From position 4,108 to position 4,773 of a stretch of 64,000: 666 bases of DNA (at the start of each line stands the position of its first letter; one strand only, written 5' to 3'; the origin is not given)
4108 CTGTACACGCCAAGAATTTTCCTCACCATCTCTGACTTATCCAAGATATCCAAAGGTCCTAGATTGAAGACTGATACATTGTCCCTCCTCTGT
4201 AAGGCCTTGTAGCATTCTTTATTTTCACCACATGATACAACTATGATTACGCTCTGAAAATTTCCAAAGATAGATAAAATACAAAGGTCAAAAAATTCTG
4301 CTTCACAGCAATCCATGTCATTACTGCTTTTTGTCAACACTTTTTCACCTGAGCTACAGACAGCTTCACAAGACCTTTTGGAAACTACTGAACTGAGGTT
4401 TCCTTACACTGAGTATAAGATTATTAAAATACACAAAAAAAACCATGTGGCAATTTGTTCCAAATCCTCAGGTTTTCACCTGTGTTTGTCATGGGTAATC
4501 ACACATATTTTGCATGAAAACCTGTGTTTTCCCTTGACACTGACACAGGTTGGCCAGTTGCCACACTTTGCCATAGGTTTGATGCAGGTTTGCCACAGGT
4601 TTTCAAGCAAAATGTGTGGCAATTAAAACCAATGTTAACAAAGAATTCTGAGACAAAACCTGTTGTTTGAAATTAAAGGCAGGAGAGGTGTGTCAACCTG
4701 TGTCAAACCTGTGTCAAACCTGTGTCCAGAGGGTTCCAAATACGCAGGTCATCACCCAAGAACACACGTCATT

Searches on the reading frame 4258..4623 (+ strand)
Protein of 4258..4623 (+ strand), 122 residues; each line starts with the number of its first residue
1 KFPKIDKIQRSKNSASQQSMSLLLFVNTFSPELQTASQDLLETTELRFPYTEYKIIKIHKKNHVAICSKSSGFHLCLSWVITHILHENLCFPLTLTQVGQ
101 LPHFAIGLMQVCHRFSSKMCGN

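Call 45: search_protein_families(library=pfam, max_evalue=0.01, proteins=[window:4258-4623:+])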
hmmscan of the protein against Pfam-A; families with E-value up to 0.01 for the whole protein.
window:4258-4623:+ (122 aa): 1 family
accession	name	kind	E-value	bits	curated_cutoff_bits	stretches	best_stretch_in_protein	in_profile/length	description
PF25091.1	DUF7806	-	0.006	17.1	27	1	59-120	24-83/95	Domain of unknown function (DUF7806)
